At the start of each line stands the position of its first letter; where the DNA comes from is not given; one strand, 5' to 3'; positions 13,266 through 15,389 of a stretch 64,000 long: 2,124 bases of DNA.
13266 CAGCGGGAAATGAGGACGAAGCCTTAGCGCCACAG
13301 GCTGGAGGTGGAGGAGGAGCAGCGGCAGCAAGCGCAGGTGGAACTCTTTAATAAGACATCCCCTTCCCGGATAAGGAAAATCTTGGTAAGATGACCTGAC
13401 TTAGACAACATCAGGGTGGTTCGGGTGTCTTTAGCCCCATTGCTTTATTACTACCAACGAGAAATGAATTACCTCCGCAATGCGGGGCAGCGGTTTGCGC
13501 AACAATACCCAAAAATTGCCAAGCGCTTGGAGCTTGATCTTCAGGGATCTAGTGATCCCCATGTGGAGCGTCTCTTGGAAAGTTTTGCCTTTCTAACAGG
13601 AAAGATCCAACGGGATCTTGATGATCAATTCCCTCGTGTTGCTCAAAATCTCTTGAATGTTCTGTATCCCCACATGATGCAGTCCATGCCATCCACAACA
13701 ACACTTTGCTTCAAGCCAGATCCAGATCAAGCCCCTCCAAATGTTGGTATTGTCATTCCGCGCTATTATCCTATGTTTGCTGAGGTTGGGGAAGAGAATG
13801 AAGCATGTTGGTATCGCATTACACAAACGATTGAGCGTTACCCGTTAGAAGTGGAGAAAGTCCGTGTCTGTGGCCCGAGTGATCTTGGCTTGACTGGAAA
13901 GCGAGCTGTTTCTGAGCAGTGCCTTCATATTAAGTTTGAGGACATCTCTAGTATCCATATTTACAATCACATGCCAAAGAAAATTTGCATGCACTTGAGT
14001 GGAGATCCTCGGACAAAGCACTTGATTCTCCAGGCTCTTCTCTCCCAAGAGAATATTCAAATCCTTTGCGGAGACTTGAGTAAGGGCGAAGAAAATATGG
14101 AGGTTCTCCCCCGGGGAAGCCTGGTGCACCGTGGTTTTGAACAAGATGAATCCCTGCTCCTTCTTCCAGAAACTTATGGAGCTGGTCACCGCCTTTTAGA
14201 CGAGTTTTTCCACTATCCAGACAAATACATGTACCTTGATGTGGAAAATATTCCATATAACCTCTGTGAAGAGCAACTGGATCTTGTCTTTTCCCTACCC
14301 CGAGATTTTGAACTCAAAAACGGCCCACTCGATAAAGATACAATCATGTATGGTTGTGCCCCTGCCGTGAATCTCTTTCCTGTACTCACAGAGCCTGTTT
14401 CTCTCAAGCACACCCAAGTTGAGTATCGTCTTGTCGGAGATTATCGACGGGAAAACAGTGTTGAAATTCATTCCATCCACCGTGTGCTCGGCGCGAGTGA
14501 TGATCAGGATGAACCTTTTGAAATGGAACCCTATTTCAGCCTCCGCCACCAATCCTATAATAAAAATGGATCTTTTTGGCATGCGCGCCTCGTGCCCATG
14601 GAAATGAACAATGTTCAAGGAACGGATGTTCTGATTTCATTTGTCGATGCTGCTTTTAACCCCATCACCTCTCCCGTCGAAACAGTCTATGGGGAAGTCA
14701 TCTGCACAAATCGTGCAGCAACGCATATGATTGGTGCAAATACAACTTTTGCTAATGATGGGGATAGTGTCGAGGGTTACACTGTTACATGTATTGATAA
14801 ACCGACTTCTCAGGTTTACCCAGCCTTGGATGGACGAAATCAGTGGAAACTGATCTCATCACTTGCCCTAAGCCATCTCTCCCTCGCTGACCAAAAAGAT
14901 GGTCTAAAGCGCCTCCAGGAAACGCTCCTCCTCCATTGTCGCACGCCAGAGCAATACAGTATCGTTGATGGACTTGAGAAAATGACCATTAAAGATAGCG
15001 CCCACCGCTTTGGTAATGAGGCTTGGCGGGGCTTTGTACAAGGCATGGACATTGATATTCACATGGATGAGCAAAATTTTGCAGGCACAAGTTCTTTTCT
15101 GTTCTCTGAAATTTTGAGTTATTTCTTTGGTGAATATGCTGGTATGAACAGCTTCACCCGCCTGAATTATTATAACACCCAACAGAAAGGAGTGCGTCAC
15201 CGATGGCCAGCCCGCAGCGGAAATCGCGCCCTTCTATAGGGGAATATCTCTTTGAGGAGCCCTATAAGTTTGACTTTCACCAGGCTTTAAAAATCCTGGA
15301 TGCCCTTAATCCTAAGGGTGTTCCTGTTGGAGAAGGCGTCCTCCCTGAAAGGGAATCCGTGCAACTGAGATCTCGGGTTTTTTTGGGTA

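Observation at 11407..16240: Orphan tssF-tssG (T6SS baseplate wedge) pair plus a large exported protein, inserted right after tRNA-Cys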

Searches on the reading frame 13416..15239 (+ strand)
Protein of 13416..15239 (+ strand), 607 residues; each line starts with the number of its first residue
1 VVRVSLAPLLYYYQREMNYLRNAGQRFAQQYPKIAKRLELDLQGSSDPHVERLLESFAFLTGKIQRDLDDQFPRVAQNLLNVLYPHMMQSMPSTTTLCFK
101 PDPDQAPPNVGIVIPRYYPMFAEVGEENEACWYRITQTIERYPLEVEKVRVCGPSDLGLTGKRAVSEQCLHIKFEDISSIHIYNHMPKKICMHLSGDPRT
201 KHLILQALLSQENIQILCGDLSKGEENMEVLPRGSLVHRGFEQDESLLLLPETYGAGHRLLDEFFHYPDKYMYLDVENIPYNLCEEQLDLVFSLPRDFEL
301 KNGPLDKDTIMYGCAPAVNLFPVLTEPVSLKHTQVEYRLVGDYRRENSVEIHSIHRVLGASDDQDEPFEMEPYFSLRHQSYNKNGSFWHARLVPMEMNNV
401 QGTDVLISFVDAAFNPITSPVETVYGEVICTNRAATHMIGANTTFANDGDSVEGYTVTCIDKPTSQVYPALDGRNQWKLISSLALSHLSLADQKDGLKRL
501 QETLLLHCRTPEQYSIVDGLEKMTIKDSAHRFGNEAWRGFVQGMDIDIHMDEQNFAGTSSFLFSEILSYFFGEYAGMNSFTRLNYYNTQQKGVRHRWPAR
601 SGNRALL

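Call 3: search_protein_families(library=pfam, proteins=[window:13416-15239:+], max_evalue=0.1)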
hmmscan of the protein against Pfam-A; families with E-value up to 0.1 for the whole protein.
window:13416-15239:+ (607 aa): 1 family
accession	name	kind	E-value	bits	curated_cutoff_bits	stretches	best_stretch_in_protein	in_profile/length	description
PF05947.17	T6SS_TssF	-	2.9e-155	518.7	25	1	9-604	5-608/608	Type VI secretion system, TssF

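Call 4: search_protein_families(library=ncbifam, proteins=[window:13416-15239:+], max_evalue=0.1)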
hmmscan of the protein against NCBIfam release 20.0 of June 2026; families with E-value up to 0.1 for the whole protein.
window:13416-15239:+ (607 aa): 1 family
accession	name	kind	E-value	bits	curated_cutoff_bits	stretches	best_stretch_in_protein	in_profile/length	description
TIGR03359.1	VI_chp_6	equivalog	5.5e-150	501.1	260.3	1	9-607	1-600/600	type VI secretion system baseplate subunit TssF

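Call 5: find_encoding_contigs(protein=window:13416-15239:+, flank=10000, max_places=6)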
Protein window:13416-15239:+ (607 aa): no gene with exactly this product is on record in the collection.

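Call 6: find_homologous_proteins(query=window:13416-15239:+)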
Query window:13416-15239:+ (607 aa): 2294 proteins with E <= 0.001 among 8000 candidates; the best 120 are listed.
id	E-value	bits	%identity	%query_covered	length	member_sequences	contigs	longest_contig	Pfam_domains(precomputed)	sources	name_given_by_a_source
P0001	0.0e+0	1388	100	97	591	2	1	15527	PF05947.18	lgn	-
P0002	1.7e-225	768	52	100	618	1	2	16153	PF05947.18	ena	-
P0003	1.4e-215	736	51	100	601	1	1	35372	PF05947.18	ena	-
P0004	1.5e-132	461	38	99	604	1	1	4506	PF05947.18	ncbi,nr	ncbi:MAG: type VI secretion system baseplate subunit TssF [bacterium]|nr:type VI secretion system ba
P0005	6.1e-129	449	37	100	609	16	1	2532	PF05947.18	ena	-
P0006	1.2e-128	448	38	99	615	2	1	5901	PF05947.18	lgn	-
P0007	8.0e-127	442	38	99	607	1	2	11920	PF05947.18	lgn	-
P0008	5.6e-126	440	36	99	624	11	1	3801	PF05947.18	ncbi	-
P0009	1.4e-125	438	37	99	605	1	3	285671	PF05947.18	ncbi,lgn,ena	-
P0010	3.1e-124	434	38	100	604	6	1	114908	PF05947.18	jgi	jgi:type VI secretion system protein ImpG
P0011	3.2e-124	434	36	99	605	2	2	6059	PF05947.18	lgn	-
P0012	4.4e-123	430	36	100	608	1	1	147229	PF05947.18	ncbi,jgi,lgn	jgi:type VI secretion system protein ImpG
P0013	5.1e-123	430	35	99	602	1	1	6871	PF05947.18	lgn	-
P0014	5.9e-123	430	37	99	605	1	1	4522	PF05947.18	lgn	-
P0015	1.7e-122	428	35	100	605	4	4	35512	PF05947.18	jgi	-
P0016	1.8e-122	428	37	99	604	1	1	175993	PF05947.18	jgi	jgi:type VI secretion system protein ImpG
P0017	2.6e-122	427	36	100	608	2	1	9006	PF05947.18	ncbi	-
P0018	3.6e-122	427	35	100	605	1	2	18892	PF05947.18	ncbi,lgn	-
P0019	8.1e-122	426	37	99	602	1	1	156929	PF05947.18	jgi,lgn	jgi:type VI secretion system protein ImpG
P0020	8.9e-122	426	36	99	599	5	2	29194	PF05947.18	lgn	-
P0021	2.6e-121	424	35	100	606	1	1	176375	PF05947.18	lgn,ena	-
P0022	3.0e-121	424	37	99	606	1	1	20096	PF05947.18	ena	-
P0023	4.4e-121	423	37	99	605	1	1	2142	PF05947.18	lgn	-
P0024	6.0e-121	423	36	100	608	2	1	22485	PF05947.18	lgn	-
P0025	7.1e-121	423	36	99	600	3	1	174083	PF05947.18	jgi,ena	-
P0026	9.8e-121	422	37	99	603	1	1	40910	PF05947.18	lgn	-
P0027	1.0e-120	422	36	99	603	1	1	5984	PF05947.18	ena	-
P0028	1.1e-120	422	36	99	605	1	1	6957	PF05947.18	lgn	-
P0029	1.4e-120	422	37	99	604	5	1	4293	PF05947.18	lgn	-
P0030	2.0e-120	421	37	100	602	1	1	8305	PF05947.18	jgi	jgi:type VI secretion system protein ImpG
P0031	2.5e-120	421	36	99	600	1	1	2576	PF05947.18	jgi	jgi:type VI secretion system protein ImpG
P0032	6.0e-120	420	36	99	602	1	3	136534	PF05947.18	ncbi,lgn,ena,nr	ncbi:MAG TPA: type VI secretion system baseplate subunit TssF [Thermoanaerobaculia bacterium]|nr:typ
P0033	6.2e-120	420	36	99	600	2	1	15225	PF05947.18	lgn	-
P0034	1.1e-119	419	35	99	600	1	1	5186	PF05947.18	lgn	-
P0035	1.6e-119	418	36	99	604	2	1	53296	PF05947.18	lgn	-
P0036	2.6e-119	418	36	100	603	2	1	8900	PF05947.18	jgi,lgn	jgi:type VI secretion system protein ImpG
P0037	3.1e-119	417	36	99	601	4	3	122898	PF05947.18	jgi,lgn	jgi:type VI secretion system protein ImpG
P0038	6.5e-119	416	36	99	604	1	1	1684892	PF05947.18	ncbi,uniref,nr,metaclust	ncbi:type VI secretion system baseplate subunit TssF [Candidatus Paracaedibacter symbiosus]|uniref:t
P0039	7.9e-119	416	35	99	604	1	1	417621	PF05947.18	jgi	jgi:type VI secretion system protein ImpG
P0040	1.6e-118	415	36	99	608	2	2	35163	PF05947.18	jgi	-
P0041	2.0e-118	415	35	100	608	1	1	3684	PF05947.18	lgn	-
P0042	2.7e-118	414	36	99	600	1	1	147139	PF05947.18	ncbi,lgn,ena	ncbi:MAG: type VI secretion system baseplate subunit TssF [Alphaproteobacteria bacterium]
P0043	4.7e-118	413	35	99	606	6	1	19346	PF05947.18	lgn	-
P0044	5.4e-118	413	34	100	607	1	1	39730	PF05947.18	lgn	-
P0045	5.8e-118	413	35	99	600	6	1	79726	PF05947.18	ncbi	-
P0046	6.4e-118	413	36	100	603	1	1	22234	PF05947.18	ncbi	ncbi:MAG: type VI secretion system baseplate subunit TssF [Gemmatimonadota bacterium]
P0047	7.0e-118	413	35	100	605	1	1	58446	PF05947.18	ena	-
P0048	1.3e-117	412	36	100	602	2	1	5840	PF05947.18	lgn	-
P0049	1.8e-117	411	36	99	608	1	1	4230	PF05947.18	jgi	jgi:type VI secretion system protein ImpG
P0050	2.2e-117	411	35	99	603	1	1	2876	PF05947.18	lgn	-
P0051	3.1e-117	411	35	100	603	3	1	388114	PF05947.18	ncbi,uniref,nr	ncbi:type VI secretion system baseplate subunit TssF [Candidatus Odyssella thessalonicensis]|uniref:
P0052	4.2e-117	410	36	100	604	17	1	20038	PF05947.18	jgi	jgi:type VI secretion system protein ImpG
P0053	4.6e-117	410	36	100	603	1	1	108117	PF05947.18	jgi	jgi:type VI secretion system protein ImpG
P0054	4.7e-117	410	36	99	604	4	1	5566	PF05947.18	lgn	-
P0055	5.1e-117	410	36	99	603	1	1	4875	PF05947.18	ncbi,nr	ncbi:MAG TPA: type VI secretion system baseplate subunit TssF [Thermoanaerobaculia bacterium]|nr:typ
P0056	5.6e-117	410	36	99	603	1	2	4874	PF05947.18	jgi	jgi:type VI secretion system protein ImpG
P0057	3.0e-116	407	37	99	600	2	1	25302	PF05947.18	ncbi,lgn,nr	ncbi:MAG TPA: type VI secretion system baseplate subunit TssF [Thermoanaerobaculia bacterium]|nr:typ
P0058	4.7e-116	407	36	99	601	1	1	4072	PF05947.18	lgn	-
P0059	5.1e-116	407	35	100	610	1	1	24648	PF05947.18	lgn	-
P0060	5.2e-116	407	36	99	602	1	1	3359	PF05947.18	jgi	jgi:type VI secretion system protein ImpG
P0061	1.2e-115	406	36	100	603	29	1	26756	PF05947.18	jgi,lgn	jgi:type VI secretion system protein ImpG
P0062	1.5e-115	405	35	99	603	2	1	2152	PF05947.18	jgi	jgi:type VI secretion system protein ImpG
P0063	1.5e-115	405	35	99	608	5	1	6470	PF05947.18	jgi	jgi:type VI secretion system protein ImpG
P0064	1.8e-115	405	36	99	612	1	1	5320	PF05947.18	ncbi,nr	ncbi:MAG TPA: type VI secretion system baseplate subunit TssF [Thermoanaerobaculia bacterium]|nr:typ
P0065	1.8e-115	405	38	99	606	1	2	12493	PF05947.18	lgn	-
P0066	2.4e-115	404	35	100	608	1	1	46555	PF05947.18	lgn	-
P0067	2.5e-115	404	37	99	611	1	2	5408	PF05947.18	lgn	-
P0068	2.5e-115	404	35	100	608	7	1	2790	PF05947.18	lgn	-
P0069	3.3e-115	404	34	99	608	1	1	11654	PF05947.18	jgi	jgi:type VI secretion system protein ImpG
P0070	4.8e-115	403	35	99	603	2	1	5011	PF05947.18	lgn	-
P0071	5.5e-115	403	36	99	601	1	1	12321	PF05947.18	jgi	-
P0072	8.6e-115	403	35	99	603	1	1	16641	PF05947.18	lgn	-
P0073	8.6e-115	403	36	100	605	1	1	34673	PF05947.18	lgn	-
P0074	9.5e-115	403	35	98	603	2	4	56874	PF05947.18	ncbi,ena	-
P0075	1.0e-114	402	35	99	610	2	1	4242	PF05947.18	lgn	-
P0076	1.3e-114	402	35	100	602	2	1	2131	PF05947.18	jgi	-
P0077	1.5e-114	402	34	100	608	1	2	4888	PF05947.18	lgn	-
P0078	2.1e-114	401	35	99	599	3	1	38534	PF05947.18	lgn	-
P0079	2.1e-114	401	34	99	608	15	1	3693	PF05947.18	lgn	-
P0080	2.9e-114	401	35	99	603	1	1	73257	PF05947.18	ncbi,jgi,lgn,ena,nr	ncbi:MAG TPA: type VI secretion system baseplate subunit TssF [Thermoanaerobaculia bacterium]|nr:typ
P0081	3.5e-114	401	34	99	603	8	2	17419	PF05947.18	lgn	-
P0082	3.7e-114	401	36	100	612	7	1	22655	PF05947.18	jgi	jgi:type VI secretion system protein ImpG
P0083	4.2e-114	400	35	98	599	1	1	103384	PF05947.18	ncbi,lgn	-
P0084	5.4e-114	400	36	99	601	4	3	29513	PF05947.18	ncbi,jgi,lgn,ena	jgi:type VI secretion system protein ImpG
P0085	5.5e-114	400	36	99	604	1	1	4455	PF05947.18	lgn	-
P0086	7.1e-114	400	38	99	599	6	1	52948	PF05947.18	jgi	jgi:type VI secretion system protein ImpG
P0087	7.2e-114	400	34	99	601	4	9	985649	PF05947.18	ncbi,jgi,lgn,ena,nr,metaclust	ncbi:MAG: hypothetical protein A2621_02305 [Alphaproteobacteria bacterium RIFCSPHIGHO2_01_FULL_41_14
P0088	8.6e-114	399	35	99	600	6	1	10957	PF05947.18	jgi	-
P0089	1.0e-113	399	35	99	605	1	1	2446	PF05947.18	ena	-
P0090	1.2e-113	399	34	99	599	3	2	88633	PF05947.18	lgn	-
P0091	1.3e-113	399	35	99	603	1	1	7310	PF05947.18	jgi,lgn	jgi:type VI secretion system protein ImpG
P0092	1.6e-113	398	36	99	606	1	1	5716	PF05947.18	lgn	-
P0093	2.5e-113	398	35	99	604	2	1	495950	PF05947.18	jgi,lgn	jgi:type VI secretion system protein ImpG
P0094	2.9e-113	398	35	99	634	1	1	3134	PF05947.18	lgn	-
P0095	3.3e-113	397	35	99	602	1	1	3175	PF05947.18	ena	-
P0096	3.4e-113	397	34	99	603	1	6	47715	PF05947.18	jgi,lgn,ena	-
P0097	4.1e-113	397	35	96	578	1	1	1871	PF05947.18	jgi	jgi:type VI secretion system protein ImpG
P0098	6.0e-113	397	37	99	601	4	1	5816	PF05947.18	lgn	-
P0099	6.4e-113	396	35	99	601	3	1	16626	PF05947.18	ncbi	-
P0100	6.6e-113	396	35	100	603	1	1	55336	PF05947.18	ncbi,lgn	ncbi:MAG: type VI secretion system baseplate subunit TssF [Gemmatimonadota bacterium]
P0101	6.8e-113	396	34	100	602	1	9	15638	PF05947.18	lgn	-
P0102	7.3e-113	396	37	99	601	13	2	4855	PF05947.18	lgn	-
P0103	7.3e-113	396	35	99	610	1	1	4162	PF05947.18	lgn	-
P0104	7.7e-113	396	36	99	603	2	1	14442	PF05947.18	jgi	jgi:type VI secretion system protein ImpG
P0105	8.4e-113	396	33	99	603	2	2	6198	PF05947.18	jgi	-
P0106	9.2e-113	396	36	99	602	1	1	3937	PF05947.18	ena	-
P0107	9.6e-113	396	36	99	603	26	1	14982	PF05947.18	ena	-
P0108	1.1e-112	396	36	99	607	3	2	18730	PF05947.18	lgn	-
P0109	1.1e-112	396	36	99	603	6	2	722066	PF05947.18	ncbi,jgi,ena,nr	ncbi:MAG TPA: type VI secretion system baseplate subunit TssF [Pyrinomonadaceae bacterium]|nr:type V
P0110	1.3e-112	395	37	99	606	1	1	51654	PF05947.18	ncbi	-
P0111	1.3e-112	395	34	100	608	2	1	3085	PF05947.18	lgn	-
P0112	1.9e-112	395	35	99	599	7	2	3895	PF05947.18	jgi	-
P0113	2.0e-112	395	35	99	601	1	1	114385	PF05947.18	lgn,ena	-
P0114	2.0e-112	395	35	99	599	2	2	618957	PF05947.18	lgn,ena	-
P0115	2.2e-112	395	35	99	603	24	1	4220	PF05947.18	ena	-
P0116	2.4e-112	395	36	100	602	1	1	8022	PF05947.18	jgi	jgi:type VI secretion system protein ImpG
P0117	2.7e-112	394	35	99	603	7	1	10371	PF05947.18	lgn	-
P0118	3.7e-112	394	35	99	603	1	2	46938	PF05947.18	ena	-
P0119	3.7e-112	394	35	99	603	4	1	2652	PF05947.18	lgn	-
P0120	4.5e-112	394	36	99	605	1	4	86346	PF05947.18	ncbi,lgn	-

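Call 7: find_encoding_contigs(protein=P0003, flank=10000, max_places=3)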
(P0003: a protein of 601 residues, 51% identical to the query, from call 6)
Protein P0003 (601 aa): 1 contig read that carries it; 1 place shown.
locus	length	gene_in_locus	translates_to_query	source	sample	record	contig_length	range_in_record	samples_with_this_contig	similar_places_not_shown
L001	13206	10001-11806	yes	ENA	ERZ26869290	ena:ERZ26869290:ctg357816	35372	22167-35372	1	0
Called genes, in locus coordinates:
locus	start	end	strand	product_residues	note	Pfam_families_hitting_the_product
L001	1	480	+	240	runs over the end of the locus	-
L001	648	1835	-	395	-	PF01702:TGT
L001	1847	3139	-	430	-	PF07690:MFS_1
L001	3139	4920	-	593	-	PF06472:ABC_membrane_2, PF05992:SbmA_BacA, PF00005:ABC_tran, PF13304:AAA_21 (faint)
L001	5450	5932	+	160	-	-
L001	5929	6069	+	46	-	-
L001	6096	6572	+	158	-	-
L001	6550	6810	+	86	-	-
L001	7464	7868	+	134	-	-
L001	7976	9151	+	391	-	PF00155:Aminotran_1_2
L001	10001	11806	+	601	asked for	PF05947:T6SS_TssF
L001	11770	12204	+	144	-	PF06996:T6SS_TssG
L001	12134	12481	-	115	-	PF06996:T6SS_TssG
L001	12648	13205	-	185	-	?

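Call 8: find_encoding_contigs(protein=P0002, flank=10000, max_places=3)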
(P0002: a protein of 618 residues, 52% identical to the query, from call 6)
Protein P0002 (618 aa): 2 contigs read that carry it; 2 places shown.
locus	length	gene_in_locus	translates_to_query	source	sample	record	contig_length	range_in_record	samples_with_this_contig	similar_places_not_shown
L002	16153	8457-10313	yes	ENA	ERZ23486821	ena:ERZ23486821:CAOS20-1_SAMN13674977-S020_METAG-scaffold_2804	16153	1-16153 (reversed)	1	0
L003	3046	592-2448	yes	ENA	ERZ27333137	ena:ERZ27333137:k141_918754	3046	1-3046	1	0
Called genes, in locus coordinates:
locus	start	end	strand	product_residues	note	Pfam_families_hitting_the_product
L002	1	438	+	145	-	?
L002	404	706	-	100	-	-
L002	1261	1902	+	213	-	-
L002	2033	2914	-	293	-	-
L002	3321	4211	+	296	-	-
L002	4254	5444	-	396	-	PF06965:Na_H_antiport_1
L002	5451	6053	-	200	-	PF00484:Pro_CA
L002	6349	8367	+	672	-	-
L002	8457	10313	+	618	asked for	PF05947:T6SS_TssF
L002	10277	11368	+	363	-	PF06996:T6SS_TssG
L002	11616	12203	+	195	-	PF18306:LDcluster4, PF03641:Lysine_decarbox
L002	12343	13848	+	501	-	PF02789:Peptidase_M17_N, PF00883:Peptidase_M17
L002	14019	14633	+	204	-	PF00574:CLP_protease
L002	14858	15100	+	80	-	PF01722:BolA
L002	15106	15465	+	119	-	PF00462:Glutaredoxin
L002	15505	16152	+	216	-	?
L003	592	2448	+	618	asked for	PF05947:T6SS_TssF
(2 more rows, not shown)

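Call 12: find_encoding_contigs(protein=P0001, flank=10000, max_places=4)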
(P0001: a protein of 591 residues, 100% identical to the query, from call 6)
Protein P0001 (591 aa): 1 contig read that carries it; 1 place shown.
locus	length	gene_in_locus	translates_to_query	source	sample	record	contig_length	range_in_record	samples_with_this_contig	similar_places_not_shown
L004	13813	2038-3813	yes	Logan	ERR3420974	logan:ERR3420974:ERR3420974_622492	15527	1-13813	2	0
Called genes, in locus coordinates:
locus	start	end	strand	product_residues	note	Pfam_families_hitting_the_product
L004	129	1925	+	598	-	-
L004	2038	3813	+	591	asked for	PF05947:T6SS_TssF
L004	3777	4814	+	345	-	PF06996:T6SS_TssG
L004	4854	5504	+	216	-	PF04280:Tim44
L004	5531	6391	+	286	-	PF03562:MltA, PF06725:3D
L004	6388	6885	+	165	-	PF01713:Smr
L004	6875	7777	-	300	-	PF00682:HMGL-like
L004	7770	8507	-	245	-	PF00378:ECH_1, PF16113:ECH_2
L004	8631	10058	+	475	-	PF01134:GIDA (weak), PF01266:DAO (faint), PF02737:3HCDH_N (faint), PF07992:Pyr_redox_2, PF12831:FAD_oxidored (faint), PF13738:Pyr_redox_3, PF00070:Pyr_redox, PF02852:Pyr_redox_dim, +2 more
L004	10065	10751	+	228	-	PF09335:VTT_dom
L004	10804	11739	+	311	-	PF02511:Thy1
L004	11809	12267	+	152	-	PF04386:SspB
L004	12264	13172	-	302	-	-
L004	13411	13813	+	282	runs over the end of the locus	PF13444:Acetyltransf_5, PF21926:FeeM (weak)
